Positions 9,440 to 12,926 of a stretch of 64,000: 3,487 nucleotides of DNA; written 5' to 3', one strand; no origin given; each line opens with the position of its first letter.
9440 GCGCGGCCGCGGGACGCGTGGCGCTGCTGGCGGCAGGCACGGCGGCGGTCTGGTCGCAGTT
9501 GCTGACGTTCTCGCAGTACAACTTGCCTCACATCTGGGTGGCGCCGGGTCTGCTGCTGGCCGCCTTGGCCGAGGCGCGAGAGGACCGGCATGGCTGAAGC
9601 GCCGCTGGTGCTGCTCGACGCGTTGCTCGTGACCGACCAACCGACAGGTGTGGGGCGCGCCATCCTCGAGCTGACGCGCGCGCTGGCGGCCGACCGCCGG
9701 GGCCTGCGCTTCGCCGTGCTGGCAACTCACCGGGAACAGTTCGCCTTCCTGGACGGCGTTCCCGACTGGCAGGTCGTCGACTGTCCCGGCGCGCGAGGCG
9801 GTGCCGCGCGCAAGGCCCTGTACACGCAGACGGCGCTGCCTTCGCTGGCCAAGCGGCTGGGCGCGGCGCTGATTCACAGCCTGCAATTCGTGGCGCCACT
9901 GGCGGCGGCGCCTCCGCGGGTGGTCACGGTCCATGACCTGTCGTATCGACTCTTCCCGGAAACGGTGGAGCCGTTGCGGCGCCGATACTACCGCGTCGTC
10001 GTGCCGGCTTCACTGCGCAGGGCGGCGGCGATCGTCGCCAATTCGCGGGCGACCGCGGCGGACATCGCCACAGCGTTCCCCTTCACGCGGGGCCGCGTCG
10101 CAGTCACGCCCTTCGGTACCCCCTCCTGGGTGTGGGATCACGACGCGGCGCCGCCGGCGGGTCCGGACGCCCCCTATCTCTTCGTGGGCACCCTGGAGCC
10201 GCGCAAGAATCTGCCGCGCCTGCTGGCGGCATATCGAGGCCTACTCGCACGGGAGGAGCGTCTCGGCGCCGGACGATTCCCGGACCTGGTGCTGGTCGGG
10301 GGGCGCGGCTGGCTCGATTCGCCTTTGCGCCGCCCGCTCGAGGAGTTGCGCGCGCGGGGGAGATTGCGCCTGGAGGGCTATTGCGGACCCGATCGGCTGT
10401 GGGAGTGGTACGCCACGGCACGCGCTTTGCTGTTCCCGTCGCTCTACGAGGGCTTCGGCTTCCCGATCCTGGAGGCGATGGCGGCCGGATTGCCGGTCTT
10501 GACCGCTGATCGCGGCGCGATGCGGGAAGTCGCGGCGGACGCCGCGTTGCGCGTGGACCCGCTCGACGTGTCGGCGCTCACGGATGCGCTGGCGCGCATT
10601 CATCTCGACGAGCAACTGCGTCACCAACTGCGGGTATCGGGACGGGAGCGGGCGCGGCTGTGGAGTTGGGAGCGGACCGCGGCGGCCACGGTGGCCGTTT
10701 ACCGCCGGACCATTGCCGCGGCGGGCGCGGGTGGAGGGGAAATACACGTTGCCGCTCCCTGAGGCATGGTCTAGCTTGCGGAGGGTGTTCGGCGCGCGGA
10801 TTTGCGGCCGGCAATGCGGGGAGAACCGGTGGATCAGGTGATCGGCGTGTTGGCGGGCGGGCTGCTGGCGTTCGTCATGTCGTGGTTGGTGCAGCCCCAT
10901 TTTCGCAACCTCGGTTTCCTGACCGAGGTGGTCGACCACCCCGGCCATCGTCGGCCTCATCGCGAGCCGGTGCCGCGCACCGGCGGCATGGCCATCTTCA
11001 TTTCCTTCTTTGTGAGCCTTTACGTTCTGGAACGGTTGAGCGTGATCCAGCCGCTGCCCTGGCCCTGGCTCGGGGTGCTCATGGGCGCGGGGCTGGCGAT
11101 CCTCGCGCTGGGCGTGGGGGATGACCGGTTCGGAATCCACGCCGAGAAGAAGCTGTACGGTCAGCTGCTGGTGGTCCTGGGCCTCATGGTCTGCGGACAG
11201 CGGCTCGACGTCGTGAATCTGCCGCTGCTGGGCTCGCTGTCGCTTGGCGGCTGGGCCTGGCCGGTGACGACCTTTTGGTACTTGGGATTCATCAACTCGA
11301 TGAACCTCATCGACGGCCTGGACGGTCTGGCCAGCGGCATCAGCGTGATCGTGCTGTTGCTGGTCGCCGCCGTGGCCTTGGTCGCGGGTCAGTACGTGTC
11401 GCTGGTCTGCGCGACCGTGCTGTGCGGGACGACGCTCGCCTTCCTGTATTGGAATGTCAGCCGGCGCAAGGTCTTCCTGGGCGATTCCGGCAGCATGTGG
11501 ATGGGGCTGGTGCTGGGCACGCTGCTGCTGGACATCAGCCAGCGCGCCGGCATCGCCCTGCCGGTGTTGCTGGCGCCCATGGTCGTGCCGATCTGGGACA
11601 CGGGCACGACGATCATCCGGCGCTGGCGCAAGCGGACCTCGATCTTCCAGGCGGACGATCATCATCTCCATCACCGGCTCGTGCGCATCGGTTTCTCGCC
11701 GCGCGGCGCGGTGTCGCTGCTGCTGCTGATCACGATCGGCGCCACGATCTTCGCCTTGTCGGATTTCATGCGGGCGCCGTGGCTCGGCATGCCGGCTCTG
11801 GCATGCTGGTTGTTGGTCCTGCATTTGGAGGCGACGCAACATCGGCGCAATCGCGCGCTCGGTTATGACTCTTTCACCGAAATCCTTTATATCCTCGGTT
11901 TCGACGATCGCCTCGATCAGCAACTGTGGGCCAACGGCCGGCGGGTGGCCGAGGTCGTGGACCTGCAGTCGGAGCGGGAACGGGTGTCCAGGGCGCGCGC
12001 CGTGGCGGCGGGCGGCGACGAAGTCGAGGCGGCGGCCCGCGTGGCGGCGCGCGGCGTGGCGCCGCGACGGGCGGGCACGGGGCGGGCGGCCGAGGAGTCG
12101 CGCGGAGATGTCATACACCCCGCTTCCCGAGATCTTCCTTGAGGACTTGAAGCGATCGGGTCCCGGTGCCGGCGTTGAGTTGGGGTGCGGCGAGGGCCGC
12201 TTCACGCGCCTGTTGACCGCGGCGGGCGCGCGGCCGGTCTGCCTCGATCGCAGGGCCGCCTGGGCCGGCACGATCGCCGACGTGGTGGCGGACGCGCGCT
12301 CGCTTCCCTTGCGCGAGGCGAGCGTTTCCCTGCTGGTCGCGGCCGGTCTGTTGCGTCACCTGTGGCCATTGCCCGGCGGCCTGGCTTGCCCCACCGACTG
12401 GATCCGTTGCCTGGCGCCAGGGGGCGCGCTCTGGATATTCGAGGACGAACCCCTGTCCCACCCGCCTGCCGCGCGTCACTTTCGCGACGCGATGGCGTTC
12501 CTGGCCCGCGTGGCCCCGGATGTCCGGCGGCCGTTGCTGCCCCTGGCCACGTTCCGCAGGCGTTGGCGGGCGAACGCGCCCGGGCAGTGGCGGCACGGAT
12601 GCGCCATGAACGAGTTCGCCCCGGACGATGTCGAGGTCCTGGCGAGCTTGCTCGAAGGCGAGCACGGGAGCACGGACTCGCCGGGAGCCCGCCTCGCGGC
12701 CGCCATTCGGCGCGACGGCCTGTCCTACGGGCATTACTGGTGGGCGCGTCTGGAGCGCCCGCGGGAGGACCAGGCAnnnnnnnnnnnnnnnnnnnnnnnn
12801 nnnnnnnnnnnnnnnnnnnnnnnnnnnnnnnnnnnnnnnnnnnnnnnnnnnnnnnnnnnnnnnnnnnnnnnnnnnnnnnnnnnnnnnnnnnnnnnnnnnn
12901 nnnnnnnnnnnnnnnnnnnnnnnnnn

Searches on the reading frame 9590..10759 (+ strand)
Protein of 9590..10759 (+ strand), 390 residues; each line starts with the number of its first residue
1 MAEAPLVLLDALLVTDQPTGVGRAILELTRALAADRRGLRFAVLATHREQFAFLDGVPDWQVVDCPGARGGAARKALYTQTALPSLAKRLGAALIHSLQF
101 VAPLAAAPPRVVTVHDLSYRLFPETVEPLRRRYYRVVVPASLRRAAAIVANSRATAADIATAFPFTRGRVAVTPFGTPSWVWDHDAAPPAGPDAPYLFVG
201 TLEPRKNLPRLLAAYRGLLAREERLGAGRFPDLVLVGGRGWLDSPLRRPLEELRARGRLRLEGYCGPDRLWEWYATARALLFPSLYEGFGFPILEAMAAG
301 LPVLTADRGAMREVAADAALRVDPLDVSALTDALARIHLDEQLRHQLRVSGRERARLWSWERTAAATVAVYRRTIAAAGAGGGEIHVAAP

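Call 5: search_protein_families(library=pfam, proteins=[window:9590-10759:+], max_evalue=0.01)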
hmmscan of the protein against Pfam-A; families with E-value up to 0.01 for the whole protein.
window:9590-10759:+ (390 aa): 6 families
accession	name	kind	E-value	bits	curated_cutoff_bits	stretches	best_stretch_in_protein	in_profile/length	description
PF00534.26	Glycos_transf_1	-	5.8e-25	88.2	26.4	1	196-353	18-171/172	Glycosyl transferases group 1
PF13692.12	Glyco_trans_1_4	-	4e-21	76.2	27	1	197-338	5-140/142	Glycosyl transferases group 1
PF13439.12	Glyco_transf_4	-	1.9e-14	54.5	28.5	1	19-176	2-165/170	Glycosyltransferase Family 4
PF13579.12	Glyco_trans_4_4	-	3.3e-10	41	29.7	1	19-176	1-158/158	Glycosyl transferase 4-like domain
PF20706.3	GT4-conflict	-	9.7e-08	31.8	26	1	170-307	174-312/385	Family 4 Glycosyltransferase in conflict systems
PF13524.12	Glyco_trans_1_2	-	1.1e-05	25.8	25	1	235-364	18-139/144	Glycosyl transferase-like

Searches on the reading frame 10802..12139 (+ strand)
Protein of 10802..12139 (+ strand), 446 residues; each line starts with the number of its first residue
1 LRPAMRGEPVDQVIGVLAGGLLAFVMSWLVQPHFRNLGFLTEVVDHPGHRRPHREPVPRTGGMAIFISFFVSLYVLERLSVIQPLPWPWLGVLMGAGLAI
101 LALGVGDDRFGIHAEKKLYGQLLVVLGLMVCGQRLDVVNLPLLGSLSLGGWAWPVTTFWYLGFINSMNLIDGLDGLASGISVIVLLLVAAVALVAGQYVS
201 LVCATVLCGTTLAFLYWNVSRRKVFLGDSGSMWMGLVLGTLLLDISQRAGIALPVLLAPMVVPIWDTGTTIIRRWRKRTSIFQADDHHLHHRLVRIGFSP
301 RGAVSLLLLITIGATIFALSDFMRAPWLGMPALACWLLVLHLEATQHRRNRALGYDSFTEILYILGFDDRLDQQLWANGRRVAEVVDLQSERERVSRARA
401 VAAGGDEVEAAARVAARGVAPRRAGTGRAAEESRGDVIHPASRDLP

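Call 5: search_protein_families(library=pfam, proteins=[window:10802-12139:+], max_evalue=0.01)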
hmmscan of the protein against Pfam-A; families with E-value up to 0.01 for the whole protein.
window:10802-12139:+ (446 aa): 1 family
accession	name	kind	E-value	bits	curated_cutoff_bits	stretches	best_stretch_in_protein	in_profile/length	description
PF00953.26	Glycos_transf_4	-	5e-33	114.8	27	1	93-244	4-158/160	Glycosyl transferase family 4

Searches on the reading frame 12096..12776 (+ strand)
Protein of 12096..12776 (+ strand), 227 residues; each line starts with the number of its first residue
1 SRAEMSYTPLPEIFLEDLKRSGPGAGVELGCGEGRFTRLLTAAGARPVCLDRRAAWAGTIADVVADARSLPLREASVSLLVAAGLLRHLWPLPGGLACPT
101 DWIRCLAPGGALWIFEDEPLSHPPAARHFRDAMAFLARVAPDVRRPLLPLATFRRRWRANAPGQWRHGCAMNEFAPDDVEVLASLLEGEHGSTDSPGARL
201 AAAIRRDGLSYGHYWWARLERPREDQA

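Call 29: search_protein_families(library=pfam, proteins=[window:12096-12776:+], max_evalue=1)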
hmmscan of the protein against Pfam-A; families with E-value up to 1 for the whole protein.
window:12096-12776:+ (227 aa): 4 families
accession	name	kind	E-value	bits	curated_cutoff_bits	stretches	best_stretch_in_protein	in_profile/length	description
PF08241.18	Methyltransf_11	-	1.7e-07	32.2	21.2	1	28-114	2-95/95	Methyltransferase domain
PF13649.12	Methyltransf_25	-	9.2e-06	26.7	27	1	28-110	3-97/97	Methyltransferase domain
PF13489.12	Methyltransf_23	-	0.016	15.4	27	1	22-113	22-115/164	Methyltransferase domain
PF08242.18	Methyltransf_12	-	0.11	13.7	30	1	27-57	1-33/98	Methyltransferase domain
